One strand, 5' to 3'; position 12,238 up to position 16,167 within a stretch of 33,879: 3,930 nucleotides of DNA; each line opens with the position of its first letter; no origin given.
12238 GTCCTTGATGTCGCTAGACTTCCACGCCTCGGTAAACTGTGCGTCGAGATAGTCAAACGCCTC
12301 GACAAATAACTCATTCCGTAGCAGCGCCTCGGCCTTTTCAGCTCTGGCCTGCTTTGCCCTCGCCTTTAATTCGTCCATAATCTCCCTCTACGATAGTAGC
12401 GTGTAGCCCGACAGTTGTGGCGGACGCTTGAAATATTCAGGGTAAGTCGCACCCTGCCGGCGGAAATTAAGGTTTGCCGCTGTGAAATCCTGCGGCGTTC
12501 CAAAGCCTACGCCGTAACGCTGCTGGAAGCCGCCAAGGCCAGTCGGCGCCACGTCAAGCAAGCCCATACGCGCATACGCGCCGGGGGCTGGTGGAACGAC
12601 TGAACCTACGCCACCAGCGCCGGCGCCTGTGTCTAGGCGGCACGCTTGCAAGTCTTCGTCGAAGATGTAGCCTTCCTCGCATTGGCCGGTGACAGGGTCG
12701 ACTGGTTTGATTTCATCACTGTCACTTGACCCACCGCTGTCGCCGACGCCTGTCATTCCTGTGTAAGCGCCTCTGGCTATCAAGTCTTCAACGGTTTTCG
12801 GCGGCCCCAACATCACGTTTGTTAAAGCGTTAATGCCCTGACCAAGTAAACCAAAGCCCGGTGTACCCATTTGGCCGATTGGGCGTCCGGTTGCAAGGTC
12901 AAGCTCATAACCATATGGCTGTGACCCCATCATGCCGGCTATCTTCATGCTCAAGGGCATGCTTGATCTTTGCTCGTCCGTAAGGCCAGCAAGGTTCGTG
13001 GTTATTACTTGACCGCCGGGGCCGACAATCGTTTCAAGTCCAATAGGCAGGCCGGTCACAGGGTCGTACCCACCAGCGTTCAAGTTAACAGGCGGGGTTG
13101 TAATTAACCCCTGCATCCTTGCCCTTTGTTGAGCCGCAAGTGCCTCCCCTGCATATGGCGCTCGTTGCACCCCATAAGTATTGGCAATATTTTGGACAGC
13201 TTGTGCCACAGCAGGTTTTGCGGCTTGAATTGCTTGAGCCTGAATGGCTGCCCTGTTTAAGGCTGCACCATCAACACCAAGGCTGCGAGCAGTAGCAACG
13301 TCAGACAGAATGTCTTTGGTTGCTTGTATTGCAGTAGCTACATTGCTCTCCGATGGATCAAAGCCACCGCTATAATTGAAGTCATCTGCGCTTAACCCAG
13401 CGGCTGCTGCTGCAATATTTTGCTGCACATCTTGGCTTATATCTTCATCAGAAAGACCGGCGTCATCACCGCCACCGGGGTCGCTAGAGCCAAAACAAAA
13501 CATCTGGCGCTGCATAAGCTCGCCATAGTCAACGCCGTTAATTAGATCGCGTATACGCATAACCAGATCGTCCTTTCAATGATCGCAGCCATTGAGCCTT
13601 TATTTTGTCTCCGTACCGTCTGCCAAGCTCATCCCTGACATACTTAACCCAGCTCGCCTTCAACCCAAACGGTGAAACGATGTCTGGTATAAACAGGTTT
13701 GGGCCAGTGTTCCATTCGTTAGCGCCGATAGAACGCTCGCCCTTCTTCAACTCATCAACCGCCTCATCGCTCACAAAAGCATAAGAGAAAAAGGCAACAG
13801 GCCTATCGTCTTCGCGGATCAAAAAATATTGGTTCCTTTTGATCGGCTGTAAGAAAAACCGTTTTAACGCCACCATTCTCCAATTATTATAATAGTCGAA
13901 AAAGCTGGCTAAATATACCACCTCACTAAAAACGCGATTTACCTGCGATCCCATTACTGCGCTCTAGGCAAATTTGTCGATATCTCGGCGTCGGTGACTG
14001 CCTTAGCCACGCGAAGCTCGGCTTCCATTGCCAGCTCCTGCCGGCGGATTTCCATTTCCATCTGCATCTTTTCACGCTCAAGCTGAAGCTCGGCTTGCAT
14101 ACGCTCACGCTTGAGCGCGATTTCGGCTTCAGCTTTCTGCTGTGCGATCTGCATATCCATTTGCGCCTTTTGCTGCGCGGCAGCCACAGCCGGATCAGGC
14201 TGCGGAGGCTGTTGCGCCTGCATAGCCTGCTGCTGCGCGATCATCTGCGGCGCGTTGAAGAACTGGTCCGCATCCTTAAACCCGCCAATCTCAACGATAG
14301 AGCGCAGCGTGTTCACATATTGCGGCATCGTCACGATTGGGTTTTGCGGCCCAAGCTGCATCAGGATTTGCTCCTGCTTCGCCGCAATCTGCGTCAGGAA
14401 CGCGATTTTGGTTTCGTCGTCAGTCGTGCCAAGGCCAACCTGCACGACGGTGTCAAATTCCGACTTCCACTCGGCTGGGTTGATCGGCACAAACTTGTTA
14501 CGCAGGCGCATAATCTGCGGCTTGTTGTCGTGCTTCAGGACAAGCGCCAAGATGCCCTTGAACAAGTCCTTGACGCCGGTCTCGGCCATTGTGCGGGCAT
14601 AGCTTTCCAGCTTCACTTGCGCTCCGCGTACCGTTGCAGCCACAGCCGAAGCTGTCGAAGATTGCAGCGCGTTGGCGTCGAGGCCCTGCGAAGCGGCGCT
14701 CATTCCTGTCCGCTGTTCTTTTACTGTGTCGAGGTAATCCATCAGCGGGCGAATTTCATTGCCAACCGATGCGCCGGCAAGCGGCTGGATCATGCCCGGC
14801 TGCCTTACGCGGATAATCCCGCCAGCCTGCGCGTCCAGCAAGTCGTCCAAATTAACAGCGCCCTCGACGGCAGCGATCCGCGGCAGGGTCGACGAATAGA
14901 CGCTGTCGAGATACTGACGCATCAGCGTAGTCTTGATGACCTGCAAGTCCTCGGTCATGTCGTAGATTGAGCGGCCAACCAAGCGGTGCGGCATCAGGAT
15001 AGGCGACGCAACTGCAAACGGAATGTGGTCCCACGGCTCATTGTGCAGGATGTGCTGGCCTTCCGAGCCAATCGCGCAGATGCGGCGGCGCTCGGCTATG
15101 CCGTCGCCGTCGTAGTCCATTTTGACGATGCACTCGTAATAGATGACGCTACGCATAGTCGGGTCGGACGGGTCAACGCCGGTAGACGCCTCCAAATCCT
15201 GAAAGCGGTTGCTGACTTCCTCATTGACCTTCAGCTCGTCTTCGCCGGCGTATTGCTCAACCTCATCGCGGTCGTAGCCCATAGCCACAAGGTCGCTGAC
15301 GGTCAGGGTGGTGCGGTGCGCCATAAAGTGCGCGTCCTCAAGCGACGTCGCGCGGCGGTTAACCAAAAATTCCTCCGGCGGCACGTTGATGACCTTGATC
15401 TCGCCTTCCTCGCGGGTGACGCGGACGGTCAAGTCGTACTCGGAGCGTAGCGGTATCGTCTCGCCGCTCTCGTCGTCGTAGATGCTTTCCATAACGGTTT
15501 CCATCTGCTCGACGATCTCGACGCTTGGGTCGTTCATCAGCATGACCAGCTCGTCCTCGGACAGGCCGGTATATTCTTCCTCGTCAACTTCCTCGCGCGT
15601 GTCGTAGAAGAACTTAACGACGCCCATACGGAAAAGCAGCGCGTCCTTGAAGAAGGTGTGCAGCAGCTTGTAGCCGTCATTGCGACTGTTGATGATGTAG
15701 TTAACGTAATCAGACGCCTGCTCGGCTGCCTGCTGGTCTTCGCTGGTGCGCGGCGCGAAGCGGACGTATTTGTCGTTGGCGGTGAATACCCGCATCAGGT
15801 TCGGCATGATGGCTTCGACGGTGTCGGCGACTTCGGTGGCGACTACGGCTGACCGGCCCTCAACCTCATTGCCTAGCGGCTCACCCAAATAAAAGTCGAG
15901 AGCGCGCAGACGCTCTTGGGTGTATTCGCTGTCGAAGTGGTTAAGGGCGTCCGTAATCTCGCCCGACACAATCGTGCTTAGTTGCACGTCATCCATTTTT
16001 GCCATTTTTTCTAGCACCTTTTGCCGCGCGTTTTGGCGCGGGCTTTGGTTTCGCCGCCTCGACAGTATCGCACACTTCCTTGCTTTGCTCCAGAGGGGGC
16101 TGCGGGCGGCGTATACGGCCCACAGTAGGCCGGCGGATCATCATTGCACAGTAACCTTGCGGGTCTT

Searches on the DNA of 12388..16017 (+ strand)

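Call 7: search_dna_similar(query=window:12388-16017:+, collection=phages, mode=distant, max_rows=25)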
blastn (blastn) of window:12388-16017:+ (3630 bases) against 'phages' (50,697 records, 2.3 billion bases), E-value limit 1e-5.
Records with a match: 2; places in all: 2; records where one place covers at least 80% of the query: 0.
Best place of each record, by identity: 60-80% 2.
By first word of the organism name: Phage 1; Caudoviricetes 1.
By host as written in the record: - 2.
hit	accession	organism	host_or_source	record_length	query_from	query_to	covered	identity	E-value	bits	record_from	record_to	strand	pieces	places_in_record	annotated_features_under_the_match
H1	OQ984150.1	Phage C72C1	-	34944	1800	3622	50%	69.0%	0e+0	655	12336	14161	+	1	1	portal protein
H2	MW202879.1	Caudoviricetes sp.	Manatee Spring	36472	3250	3486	7%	66.1%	4e-6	62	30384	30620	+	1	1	head to tail connecting protein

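Call 10: get_annotated_region(hit=H1, flank=8000)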
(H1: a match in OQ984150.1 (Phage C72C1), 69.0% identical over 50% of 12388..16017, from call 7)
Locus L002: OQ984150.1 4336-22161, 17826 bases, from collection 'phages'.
description: Phage C72C1, complete genome.
organism: Phage C72C1 (NCBI taxid 3053736)
taxonomy: Viruses; Duplodnaviria; Heunggongvirae; Uroviricota; Caudoviricetes
host: -; source: -; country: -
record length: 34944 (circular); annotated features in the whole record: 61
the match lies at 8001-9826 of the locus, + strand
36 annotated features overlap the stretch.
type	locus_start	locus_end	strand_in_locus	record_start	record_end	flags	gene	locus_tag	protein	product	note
CDS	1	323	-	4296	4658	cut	-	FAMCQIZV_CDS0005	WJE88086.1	hypothetical protein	-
CDS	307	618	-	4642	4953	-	-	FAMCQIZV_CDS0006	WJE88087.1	hypothetical protein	-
CDS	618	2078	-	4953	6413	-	-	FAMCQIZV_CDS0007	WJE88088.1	virion structural protein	-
CDS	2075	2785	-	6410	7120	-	-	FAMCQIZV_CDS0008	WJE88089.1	hypothetical protein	-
CDS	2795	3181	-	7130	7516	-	-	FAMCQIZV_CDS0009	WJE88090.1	head protein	-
CDS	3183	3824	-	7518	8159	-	-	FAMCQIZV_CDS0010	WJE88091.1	virion structural protein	-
CDS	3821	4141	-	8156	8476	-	-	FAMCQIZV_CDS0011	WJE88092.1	hypothetical protein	-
CDS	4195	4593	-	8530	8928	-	-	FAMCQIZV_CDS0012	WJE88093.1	major head protein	-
CDS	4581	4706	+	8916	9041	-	-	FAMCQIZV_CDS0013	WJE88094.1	hypothetical protein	-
CDS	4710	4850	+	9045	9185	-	-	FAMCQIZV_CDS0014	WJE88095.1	hypothetical protein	-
CDS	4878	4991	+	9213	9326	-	-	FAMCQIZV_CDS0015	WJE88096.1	hypothetical protein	-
CDS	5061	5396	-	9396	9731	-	-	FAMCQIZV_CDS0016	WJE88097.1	major head protein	-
CDS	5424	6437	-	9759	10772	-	-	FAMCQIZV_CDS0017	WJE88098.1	head scaffolding protein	-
CDS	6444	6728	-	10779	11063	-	-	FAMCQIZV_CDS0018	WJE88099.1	hypothetical protein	-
CDS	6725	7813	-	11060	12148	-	-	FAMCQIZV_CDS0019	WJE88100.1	hypothetical protein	-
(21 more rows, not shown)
